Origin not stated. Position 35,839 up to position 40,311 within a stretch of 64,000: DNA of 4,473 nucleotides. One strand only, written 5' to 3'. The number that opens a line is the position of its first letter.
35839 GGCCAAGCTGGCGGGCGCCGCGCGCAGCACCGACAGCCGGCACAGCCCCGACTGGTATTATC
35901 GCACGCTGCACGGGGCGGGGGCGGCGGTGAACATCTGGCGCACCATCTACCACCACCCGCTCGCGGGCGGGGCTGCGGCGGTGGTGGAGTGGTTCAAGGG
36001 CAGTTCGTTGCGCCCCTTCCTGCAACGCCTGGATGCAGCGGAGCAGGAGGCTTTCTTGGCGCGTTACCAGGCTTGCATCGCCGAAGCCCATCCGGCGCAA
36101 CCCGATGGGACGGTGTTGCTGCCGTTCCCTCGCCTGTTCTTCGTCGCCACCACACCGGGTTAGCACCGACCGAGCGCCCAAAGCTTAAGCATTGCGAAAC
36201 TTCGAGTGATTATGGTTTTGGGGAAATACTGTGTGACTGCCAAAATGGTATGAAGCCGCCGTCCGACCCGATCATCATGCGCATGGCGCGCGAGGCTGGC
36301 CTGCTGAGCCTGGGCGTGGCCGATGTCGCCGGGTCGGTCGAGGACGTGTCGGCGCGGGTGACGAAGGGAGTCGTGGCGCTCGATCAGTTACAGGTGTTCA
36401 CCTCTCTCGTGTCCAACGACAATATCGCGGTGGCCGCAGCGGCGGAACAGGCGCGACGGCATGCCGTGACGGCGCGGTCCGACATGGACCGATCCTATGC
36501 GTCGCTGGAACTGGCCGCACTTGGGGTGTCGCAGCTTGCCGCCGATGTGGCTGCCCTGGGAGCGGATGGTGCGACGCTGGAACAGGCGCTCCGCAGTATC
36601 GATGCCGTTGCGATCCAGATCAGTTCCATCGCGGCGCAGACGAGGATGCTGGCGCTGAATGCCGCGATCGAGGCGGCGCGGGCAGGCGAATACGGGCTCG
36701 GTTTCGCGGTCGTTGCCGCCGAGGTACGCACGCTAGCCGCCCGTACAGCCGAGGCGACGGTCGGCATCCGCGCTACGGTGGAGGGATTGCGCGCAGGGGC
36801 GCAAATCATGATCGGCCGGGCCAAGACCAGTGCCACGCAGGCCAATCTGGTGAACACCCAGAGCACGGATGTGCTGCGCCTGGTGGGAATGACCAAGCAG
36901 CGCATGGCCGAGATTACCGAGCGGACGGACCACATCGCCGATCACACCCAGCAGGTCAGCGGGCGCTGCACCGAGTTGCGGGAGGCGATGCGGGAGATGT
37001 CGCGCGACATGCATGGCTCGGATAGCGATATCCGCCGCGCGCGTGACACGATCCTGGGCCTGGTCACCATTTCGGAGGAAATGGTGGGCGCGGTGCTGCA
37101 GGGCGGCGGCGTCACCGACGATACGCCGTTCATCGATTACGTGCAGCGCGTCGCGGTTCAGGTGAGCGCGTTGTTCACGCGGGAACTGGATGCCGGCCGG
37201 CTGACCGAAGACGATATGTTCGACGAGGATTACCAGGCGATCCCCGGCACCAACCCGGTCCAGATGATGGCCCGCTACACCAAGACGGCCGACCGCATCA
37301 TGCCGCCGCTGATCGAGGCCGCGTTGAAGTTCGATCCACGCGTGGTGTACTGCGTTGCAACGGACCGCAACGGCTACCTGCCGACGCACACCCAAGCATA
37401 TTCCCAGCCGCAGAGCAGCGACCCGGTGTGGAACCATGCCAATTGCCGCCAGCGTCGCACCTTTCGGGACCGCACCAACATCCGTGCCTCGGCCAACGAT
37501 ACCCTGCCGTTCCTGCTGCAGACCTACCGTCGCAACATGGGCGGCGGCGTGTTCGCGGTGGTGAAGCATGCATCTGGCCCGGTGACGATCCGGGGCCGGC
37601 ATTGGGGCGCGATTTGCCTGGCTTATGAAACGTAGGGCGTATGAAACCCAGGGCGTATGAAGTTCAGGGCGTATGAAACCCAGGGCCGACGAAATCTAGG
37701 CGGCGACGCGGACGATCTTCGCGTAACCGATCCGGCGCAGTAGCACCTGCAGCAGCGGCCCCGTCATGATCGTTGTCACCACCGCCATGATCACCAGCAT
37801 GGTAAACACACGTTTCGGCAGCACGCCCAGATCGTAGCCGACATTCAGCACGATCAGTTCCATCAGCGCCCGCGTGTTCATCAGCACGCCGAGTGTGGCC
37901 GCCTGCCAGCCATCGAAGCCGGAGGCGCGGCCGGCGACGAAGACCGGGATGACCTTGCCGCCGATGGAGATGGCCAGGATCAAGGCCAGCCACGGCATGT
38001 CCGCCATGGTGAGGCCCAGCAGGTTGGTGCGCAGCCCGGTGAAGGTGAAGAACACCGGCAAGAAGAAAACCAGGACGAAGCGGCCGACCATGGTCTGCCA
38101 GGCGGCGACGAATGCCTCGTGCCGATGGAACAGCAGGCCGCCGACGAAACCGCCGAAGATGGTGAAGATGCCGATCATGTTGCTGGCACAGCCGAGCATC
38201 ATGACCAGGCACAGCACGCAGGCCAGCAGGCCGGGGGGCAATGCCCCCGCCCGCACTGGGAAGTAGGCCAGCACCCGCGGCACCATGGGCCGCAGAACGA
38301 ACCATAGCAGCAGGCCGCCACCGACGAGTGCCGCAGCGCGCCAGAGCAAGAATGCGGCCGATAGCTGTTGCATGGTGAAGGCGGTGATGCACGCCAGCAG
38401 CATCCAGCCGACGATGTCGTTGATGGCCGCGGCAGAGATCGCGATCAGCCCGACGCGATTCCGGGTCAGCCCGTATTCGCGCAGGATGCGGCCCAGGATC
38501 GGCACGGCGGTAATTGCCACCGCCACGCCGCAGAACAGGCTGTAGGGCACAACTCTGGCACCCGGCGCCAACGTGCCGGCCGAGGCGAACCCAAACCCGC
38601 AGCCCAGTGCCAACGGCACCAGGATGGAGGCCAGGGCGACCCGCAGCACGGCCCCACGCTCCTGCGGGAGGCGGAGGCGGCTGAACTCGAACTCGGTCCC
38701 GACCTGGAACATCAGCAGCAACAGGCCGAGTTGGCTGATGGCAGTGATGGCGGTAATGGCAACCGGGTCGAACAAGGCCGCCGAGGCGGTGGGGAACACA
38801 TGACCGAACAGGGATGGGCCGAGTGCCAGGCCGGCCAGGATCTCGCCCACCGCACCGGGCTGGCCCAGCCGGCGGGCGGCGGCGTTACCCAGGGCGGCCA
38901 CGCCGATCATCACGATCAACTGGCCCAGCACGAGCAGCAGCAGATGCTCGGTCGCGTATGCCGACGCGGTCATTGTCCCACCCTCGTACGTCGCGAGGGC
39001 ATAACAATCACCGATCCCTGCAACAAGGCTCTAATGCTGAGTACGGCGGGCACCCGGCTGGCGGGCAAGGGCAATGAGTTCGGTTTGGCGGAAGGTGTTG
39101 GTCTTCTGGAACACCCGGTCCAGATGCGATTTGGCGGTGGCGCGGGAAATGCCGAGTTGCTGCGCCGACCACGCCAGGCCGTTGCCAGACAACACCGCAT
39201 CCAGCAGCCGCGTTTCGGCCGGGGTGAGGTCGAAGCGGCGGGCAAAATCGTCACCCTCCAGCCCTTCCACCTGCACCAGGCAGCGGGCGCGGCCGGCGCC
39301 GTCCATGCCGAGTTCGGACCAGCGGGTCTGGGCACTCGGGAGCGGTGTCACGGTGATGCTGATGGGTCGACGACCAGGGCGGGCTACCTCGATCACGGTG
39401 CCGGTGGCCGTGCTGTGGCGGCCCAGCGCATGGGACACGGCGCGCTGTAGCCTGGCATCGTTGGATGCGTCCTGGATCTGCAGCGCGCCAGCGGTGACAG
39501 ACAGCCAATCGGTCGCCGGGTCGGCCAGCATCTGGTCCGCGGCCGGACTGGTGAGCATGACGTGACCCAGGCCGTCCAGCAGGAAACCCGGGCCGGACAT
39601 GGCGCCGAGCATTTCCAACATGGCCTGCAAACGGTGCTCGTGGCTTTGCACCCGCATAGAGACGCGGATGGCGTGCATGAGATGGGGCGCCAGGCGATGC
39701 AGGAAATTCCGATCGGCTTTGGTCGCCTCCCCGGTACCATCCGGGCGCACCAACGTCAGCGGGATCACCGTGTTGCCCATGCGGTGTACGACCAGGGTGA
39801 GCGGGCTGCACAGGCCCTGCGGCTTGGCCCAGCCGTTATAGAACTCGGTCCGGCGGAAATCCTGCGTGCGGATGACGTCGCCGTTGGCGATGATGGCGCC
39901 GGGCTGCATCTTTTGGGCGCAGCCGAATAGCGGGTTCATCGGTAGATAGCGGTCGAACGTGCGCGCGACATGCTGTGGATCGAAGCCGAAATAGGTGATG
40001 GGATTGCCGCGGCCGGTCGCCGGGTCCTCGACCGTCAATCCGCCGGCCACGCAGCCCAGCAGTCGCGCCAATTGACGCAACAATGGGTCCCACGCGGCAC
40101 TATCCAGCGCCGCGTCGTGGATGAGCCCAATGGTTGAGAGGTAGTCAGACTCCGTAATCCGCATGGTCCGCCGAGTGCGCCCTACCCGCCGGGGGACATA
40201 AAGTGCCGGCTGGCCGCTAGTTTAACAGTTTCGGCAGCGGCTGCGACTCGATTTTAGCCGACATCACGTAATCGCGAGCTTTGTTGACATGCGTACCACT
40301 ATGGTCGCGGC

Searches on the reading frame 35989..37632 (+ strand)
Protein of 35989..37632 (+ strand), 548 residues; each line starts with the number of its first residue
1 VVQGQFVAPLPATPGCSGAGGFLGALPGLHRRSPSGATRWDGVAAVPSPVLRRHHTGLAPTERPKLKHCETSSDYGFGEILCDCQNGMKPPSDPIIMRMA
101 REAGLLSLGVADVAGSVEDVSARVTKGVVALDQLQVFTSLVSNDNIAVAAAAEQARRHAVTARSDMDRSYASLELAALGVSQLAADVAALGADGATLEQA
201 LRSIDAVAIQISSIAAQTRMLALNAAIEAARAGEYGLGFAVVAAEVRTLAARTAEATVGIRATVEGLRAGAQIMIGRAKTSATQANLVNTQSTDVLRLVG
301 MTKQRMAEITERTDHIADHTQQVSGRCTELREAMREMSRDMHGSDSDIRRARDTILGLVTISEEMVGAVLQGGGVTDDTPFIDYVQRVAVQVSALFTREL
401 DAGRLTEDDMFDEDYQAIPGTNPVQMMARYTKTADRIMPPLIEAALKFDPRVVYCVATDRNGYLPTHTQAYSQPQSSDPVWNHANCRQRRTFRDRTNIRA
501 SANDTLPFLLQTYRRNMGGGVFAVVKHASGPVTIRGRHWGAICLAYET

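Call 12: search_protein_families(library=pfam, proteins=[window:35989-37632:+], max_evalue=0.001)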
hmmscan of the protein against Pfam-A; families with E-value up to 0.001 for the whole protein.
window:35989-37632:+ (548 aa): 1 family
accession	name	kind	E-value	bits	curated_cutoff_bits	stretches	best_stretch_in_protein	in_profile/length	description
PF00015.26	MCPsignal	-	1.3e-24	87.5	34.6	1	196-341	27-165/172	Methyl-accepting chemotaxis protein (MCP) signalling domain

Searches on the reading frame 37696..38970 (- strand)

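Call 12: search_protein_families(library=pfam, proteins=[window:37696-38970:-], max_evalue=0.001)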
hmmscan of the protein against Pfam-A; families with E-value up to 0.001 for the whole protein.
window:37696-38970:- (424 aa): 1 family
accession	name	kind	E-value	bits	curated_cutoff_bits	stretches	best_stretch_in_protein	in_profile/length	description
PF00999.27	Na_H_Exchanger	-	6.6e-43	147.4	26.2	1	25-412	4-374/375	Sodium/hydrogen exchanger, transmembrane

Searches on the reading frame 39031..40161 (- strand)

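Call 75: search_protein_families(library=pfam, proteins=[window:39031-40161:-], max_evalue=0.001)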
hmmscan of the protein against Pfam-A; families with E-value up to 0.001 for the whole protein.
window:39031-40161:- (376 aa): 1 family
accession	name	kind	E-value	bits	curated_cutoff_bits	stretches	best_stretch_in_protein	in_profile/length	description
PF00196.25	GerE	-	0.00019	21.4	23.5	1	312-366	3-57/57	Bacterial regulatory proteins, luxR family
